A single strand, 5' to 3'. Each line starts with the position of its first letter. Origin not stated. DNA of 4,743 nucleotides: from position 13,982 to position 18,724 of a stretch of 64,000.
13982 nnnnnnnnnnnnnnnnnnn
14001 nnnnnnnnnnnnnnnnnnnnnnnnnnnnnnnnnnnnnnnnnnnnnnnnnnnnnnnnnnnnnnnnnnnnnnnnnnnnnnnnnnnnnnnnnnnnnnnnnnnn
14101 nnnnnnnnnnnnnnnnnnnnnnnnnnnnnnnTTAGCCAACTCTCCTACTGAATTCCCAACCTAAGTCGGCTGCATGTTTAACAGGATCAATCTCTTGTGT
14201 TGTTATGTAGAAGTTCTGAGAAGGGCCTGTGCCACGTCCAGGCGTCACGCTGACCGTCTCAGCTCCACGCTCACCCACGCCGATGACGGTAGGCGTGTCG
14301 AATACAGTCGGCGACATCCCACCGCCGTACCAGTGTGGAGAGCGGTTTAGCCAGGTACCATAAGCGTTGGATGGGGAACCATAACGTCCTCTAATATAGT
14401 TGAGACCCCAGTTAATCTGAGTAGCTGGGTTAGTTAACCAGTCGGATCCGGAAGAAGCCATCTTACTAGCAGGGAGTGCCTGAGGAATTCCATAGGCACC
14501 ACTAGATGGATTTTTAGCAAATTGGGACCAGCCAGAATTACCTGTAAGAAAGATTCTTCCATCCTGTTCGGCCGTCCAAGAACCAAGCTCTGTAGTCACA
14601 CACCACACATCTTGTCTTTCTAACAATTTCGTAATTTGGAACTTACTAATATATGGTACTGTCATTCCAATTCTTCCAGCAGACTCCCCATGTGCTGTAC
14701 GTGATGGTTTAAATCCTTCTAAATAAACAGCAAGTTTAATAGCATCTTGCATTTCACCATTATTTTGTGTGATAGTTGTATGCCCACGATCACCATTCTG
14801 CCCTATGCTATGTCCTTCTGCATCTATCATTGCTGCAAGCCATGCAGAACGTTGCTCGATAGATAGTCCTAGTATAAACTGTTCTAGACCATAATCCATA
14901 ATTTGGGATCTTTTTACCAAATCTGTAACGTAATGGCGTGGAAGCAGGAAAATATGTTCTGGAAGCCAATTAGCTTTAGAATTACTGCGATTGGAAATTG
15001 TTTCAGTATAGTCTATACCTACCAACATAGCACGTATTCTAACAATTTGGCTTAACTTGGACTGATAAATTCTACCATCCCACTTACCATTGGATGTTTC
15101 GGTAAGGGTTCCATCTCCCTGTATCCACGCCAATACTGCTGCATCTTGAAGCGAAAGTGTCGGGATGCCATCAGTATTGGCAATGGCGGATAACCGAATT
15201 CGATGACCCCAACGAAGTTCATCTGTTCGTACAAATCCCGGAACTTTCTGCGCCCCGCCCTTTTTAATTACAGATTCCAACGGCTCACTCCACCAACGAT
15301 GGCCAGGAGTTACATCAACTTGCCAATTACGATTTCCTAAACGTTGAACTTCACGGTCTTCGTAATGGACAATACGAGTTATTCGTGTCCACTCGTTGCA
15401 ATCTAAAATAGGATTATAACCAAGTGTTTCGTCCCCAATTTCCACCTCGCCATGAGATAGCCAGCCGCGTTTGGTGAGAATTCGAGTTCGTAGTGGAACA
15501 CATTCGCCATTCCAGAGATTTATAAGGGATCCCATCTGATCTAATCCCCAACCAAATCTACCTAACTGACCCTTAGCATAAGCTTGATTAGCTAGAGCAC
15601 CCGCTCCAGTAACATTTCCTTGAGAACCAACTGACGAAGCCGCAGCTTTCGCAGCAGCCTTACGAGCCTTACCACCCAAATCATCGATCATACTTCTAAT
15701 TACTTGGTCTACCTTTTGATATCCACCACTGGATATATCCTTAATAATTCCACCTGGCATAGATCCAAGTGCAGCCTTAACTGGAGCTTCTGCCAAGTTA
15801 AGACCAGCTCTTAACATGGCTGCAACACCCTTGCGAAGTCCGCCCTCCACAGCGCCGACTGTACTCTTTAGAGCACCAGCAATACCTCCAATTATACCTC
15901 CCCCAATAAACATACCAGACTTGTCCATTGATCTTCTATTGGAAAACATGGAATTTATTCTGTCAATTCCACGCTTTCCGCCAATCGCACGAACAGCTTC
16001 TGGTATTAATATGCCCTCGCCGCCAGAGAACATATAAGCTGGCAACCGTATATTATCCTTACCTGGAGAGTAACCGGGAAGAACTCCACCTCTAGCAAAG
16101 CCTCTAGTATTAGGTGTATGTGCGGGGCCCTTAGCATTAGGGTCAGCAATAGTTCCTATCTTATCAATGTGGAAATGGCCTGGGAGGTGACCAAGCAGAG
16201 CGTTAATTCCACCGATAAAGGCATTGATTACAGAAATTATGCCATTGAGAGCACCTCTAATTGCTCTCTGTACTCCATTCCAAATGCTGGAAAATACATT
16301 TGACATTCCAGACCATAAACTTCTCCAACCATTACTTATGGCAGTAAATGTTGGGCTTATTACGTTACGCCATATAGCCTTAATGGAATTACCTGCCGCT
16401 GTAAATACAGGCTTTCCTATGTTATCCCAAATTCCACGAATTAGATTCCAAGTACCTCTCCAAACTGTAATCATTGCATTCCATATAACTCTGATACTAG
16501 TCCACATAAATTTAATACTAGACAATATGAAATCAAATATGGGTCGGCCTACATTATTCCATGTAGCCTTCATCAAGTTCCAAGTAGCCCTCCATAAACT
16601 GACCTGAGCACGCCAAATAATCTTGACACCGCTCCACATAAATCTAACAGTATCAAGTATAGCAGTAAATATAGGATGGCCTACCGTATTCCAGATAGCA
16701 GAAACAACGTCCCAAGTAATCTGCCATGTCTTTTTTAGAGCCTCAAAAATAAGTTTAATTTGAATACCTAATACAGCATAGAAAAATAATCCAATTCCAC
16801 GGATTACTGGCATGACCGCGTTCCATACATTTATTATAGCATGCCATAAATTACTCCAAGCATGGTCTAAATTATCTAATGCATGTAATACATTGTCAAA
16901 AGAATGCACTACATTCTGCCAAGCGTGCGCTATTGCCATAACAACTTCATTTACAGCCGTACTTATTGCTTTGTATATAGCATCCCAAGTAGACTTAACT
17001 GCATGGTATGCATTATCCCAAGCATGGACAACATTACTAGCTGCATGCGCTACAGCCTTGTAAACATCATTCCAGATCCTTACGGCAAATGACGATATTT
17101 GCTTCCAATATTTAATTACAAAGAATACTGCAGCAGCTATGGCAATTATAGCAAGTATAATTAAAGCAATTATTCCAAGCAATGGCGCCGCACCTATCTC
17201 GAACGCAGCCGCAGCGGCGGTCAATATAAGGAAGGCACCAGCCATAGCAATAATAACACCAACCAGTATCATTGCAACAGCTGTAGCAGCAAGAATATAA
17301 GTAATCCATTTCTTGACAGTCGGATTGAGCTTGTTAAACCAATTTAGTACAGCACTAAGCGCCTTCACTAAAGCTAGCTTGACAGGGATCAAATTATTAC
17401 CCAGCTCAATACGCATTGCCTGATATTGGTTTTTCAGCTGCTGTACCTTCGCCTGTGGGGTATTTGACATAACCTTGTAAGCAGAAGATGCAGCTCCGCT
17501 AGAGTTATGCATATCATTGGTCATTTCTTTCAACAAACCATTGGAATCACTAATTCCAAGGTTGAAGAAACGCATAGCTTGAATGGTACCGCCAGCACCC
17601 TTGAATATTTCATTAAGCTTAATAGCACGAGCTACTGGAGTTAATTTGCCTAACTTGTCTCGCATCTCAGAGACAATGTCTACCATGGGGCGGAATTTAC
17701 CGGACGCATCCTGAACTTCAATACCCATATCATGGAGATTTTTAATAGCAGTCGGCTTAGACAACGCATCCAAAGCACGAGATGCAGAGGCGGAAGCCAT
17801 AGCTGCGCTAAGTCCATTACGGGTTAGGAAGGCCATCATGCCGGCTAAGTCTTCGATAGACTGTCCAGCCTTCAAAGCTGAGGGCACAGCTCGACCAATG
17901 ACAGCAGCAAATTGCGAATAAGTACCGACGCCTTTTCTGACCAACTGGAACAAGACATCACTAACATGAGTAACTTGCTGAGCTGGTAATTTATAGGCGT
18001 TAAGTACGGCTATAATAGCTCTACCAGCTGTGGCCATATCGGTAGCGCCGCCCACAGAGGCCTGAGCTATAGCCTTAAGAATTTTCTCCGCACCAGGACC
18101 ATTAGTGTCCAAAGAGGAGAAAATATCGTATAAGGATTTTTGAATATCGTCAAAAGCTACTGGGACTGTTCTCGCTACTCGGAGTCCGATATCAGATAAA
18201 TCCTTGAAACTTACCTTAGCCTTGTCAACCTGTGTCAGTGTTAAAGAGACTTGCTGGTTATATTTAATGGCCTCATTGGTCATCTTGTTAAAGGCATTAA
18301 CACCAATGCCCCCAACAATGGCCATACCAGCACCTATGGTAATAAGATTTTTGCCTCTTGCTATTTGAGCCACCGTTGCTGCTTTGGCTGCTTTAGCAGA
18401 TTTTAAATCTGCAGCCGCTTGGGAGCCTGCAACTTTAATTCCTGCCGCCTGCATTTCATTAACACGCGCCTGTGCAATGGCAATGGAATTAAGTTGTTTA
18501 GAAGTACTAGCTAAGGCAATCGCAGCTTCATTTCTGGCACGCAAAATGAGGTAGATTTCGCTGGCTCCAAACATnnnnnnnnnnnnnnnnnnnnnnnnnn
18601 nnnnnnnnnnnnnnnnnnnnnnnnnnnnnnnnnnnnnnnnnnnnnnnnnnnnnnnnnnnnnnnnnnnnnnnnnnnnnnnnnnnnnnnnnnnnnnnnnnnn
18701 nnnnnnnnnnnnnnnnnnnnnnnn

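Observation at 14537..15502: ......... intein inserted at the catalytic E-S of a transglycosylase-like motif in the tape measure protein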

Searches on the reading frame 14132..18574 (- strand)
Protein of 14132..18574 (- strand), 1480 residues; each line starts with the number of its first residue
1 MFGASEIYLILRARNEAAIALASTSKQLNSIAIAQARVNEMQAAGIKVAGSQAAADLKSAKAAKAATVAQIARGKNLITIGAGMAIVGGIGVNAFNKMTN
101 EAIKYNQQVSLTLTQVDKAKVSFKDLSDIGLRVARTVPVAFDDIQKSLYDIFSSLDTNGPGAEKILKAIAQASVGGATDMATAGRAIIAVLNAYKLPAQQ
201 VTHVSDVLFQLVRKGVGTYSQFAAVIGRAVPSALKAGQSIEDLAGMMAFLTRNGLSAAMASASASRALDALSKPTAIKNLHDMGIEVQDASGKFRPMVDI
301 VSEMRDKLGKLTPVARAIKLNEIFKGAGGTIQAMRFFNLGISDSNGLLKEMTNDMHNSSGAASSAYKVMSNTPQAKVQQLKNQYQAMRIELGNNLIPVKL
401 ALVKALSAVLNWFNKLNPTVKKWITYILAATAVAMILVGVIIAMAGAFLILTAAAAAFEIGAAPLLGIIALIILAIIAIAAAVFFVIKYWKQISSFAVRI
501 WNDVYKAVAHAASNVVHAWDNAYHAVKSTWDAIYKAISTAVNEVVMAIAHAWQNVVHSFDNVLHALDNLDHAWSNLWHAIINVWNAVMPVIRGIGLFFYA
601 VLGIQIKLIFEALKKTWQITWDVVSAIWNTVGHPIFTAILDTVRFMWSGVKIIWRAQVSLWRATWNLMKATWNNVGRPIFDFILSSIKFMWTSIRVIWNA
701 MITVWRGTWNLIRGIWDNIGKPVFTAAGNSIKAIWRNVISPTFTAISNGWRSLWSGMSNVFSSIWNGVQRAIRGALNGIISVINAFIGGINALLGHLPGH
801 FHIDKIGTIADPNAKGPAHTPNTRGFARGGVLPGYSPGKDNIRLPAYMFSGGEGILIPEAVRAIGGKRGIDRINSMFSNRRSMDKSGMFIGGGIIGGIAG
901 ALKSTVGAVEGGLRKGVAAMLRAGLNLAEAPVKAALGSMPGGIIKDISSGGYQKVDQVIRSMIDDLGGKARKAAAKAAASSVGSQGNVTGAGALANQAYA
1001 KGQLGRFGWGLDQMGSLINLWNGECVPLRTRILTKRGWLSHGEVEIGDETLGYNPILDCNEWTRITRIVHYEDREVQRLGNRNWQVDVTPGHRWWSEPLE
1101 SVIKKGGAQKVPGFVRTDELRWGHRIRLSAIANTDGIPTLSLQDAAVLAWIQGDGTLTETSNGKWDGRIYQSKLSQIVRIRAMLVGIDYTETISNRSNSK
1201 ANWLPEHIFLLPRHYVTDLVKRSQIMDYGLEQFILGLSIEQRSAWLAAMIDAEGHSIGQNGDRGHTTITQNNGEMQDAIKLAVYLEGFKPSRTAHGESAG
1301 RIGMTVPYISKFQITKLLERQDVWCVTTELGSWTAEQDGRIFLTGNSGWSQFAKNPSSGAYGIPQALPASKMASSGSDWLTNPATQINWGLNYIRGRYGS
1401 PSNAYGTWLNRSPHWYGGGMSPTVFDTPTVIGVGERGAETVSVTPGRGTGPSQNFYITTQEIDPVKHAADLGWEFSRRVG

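Call 5: search_protein_families(library=pfam, proteins=[window:14135-18574:-], max_evalue=1)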
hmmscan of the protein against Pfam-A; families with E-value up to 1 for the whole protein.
window:14135-18574:- (1480 aa): 4 families
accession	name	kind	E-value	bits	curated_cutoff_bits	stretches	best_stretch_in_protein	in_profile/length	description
PF10145.14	PhageMin_Tail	-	5e-30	105.3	33.2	1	132-324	6-200/201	Phage-related minor tail protein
PF04513.17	Baculo_PEP_C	-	0.0079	16.7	38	1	511-591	35-112/140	Baculovirus polyhedron envelope protein, PEP, C terminus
PF14528.11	LAGLIDADG_3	-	0.024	15.3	22.5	0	1240-1295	1-55/82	LAGLIDADG-like domain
PF00335.26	Tetraspanin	-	0.19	11.8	32.1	1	430-533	45-137/225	Tetraspanin family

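Call 6: search_protein_families(library=ncbifam, proteins=[window:14135-18574:-], max_evalue=1)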
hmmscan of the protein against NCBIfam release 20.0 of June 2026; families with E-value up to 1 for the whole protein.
window:14135-18574:- (1480 aa): 3 families
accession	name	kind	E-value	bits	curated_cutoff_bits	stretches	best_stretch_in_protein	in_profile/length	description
TIGR01760.1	tape_meas_TP901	equivalog_domain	2.6e-37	128.7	28.8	1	92-433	5-343/349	phage tail tape measure protein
NF052397.1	AggPromo_Cterm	subfamily_domain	2.2e-26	92.1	40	1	1346-1416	12-80/80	aggregation-promoting factor C-terminal-like domain-containing protein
NF049893.1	spr0155_permease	equivalog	0.28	11.4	120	1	362-489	36-163/165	ABC transporter permease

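Call 20: find_encoding_contigs(protein=window:14132-18574:-, flank=3000, max_places=3)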
Protein window:14132-18574:- (1480 aa): no gene with exactly this product is on record in the collection.

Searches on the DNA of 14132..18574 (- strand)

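Call 8: search_dna_similar(query=window:14132-18574:-, collection=phages, mode=near, max_rows=25)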
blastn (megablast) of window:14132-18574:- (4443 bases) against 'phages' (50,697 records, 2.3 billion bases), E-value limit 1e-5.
No match.
